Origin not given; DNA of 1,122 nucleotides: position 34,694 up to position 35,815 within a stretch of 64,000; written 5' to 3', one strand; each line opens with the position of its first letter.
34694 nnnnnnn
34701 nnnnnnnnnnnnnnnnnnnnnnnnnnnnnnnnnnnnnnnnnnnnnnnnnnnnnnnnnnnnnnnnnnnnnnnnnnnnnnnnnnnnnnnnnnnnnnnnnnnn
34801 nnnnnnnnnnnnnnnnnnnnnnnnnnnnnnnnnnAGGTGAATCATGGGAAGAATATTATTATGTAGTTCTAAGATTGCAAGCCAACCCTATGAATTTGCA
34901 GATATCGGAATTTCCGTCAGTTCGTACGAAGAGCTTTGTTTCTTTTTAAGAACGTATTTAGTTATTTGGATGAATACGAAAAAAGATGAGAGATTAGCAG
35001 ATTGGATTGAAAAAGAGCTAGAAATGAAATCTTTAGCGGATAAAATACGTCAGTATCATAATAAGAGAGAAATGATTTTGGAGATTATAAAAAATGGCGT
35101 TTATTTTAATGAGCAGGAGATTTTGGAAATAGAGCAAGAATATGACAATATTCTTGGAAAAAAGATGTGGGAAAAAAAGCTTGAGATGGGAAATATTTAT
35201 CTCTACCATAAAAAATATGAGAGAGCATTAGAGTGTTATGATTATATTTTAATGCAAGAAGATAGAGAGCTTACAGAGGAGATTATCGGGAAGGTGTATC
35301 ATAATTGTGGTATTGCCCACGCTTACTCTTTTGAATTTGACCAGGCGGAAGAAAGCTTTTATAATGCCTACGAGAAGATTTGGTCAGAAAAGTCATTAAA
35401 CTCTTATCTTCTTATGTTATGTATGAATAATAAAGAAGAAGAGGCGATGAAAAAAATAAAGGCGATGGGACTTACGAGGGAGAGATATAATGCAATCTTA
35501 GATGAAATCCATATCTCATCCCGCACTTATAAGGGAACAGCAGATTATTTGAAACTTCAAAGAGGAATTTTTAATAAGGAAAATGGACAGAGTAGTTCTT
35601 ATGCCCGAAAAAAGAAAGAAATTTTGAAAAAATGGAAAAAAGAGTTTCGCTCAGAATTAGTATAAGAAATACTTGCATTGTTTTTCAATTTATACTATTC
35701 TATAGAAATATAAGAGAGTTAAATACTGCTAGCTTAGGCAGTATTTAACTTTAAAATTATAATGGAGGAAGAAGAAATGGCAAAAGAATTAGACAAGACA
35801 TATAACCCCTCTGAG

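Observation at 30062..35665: Three-gene operon of unknown function (giant scaffold-like protein, mini-Hsp70-like protein, TPR-like protein) in the slot directly upstream of valS-folC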

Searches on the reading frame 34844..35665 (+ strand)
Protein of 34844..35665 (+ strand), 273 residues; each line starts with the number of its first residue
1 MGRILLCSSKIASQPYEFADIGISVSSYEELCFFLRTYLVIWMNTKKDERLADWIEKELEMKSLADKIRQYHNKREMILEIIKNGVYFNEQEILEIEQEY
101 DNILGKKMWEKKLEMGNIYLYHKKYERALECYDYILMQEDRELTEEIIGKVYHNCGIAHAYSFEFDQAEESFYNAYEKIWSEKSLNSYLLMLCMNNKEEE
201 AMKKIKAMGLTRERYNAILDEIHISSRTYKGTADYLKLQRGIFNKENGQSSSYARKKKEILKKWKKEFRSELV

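Call 3: search_protein_families(library=pfam, proteins=[window:34844-35665:+], max_evalue=1)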
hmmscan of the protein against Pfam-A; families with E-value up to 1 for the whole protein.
window:34844-35665:+ (273 aa): 7 families
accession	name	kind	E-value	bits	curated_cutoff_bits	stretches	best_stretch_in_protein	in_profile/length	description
PF00515.34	TPR_1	-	0.00017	21.7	27.8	1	115-133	7-25/34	Tetratricopeptide repeat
PF07719.23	TPR_2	-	0.00018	21.8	27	1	114-136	6-28/34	Tetratricopeptide repeat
PF00804.31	Syntaxin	-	0.013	15.8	26.7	1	173-270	8-104/157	Syntaxin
PF13424.12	TPR_12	-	0.073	13.7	30.1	1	114-176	8-72/77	Tetratricopeptide repeat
PF13767.11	DUF4168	-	0.15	13.5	25.8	1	195-223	58-86/95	Domain of unknown function (DUF4168)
PF01579.23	DUF19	-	0.29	11.4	23.2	1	121-183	37-95/157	Domain of unknown function (DUF19)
PF24099.1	RBD_DGKtheta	-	0.32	11.6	27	0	148-190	37-79/80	Diacylglycerol kinase theta, RNA-binding domain-like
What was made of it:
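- On TPR proteins: The window P3 alone is below threshold (21.8 bits against 27, call 3).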

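Call 4: search_protein_families(library=ncbifam, proteins=[window:34844-35665:+], max_evalue=1)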
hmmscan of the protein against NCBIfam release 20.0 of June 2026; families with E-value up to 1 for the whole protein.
window:34844-35665:+ (273 aa): 1 family
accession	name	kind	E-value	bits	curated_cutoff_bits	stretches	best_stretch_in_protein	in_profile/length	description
TIGR02337.1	HpaR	equivalog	0.11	12.3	121.2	1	57-114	64-120/130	homoprotocatechuate degradation operon regulator HpaR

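Call 9: search_solved_structures(query=window:34844-35665:+, max_evalue=10)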
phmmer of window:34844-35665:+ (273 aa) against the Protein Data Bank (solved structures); distinct sequences matched with E-value up to 10: 1.
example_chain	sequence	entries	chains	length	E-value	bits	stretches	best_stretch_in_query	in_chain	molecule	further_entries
8bd7_A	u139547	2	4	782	0.012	18.4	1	112-203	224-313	IFT88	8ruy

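Call 32: search_protein_families(library=padloc, proteins=[window:34844-35665:+], max_evalue=0.1)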
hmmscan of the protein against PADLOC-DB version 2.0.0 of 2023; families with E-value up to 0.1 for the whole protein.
window:34844-35665:+ (273 aa): 0 families

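Call 33: search_protein_families(library=phrogs, proteins=[window:34844-35665:+], max_evalue=0.1)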
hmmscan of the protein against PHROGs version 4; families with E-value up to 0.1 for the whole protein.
window:34844-35665:+ (273 aa): 1 family
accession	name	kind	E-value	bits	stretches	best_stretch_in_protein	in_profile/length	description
phrog_28100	-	unknown function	0.025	15.7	0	77-107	4-34/69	-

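Call 58: search_solved_structures(query=A4, max_evalue=10)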
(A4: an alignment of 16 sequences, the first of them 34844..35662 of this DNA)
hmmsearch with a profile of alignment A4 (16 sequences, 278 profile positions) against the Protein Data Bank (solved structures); distinct sequences matched with E-value up to 10: 213 (the best 60 are shown).
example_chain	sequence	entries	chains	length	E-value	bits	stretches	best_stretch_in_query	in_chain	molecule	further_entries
9qhb_A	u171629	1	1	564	2.8e-36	128.4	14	120-191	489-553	Engineered tetratricopeptide repeat protein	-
8bu0_A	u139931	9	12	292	9.6e-23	84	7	120-188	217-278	Consensus tetratricopeptide repeat protein | Crystal structure of an 8-repeat consensus TPR superhelix with Zinc. | Monomer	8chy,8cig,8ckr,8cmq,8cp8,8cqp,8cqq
9qhc_A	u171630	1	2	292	1.2e-20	77.1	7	120-186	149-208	Engineered tetratricopeptide repeat protein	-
8ch0_A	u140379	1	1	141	2.5e-11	46.5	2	119-186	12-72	Consensus tetratricopeptide repeat protein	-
2fo7_A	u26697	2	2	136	2.8e-11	46.4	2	120-186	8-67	SYNTHETIC CONSENSUS TPR PROTEIN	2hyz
7obi_A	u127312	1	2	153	6.7e-10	41.9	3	119-188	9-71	CTPR-rv4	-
1na0_A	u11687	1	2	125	1.8e-09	40.5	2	120-192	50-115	designed protein CTPR3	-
8ump_A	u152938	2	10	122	2e-09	40.3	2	113-187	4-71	T33-ml35-redesigned-TPR-domain-fold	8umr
3kd7_A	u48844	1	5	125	1.1e-08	37.9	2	113-187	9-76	CTPR390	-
6vbu_4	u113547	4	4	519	3.3e-08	36.3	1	114-186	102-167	Bardet-Biedl syndrome 4 protein homolog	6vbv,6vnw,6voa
6vfj_B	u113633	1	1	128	7.5e-08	35.1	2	120-202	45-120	I53_dn5B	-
5hrz_A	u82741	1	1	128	1e-07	34.7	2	111-187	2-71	TPR domain protein 1na0C3_3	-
6vfh_A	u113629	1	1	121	1.4e-07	34.2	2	120-187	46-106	T33_dn10A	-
6v8e_A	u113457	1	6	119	1.9e-07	33.8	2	120-192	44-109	Designed protein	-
6vl6_A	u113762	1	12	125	2.1e-07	33.7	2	112-187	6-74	T33_dn2A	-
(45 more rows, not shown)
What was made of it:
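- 34844..35665 (+): P3, 273 aa: conserved N-domain (invariant EE at 29-30, N-terminal MGRILLC), two to three TPRs (about aa 109-190), and C-terminal helices ending WKKEFR. The profile hits consensus TPR proteins at 1e-9 to 1e-11 and the CHIP TPR at 1e-5 (call 58).
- On TPR proteins: The 16-member family profile hits consensus TPR proteins at 1e-9 to 1e-11 over positions about 110-190 (call 58).
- Closest known: TPR co-chaperones and TPR scaffolds. Same: The centre of P3 is a true TPR unit, and its longest PDB matches include the CHIP TPR (call 58).
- The P3 profile's longest PDB matches include the Hsp70-binding TPR domains of CHIP and Hop (call 58).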

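Call 60: search_protein_families(library=pfam, alignment_id=A4, max_evalue=0.01)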
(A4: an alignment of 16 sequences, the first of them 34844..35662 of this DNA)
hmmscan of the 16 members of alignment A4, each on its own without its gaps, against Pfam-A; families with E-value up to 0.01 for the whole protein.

A. member 1, window:34844-35662:+ (273 aa): 2 families
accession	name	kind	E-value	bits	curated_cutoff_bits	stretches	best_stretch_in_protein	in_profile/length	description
PF00515.34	TPR_1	-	0.00017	21.7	27.8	1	115-133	7-25/34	Tetratricopeptide repeat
PF07719.23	TPR_2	-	0.00018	21.8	27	0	114-136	6-28/34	Tetratricopeptide repeat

B. families by the number of members that match (of 16 scanned): 9 families
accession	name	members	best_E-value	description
PF07719.23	TPR_2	9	1.1e-05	Tetratricopeptide repeat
PF00515.34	TPR_1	7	1.2e-05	Tetratricopeptide repeat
PF13424.12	TPR_12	7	1.2e-05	Tetratricopeptide repeat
PF13181.12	TPR_8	3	0.00035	Tetratricopeptide repeat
PF14938.12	SNAP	2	0.00022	Soluble NSF attachment protein, SNAP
PF13432.12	TPR_16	1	0.00015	Tetratricopeptide repeat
PF13428.12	TPR_14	1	0.00089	Tetratricopeptide repeat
PF24885.1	TPR_NPHP3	1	0.0027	Nephrocystin-3 TPR domain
PF00531.28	Death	1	0.0044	Death domain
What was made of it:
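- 34844..35665 (+): TPR_2 is found in 9 of 16 members (call 60).
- P3 contains real TPRs (calls 58, 60).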
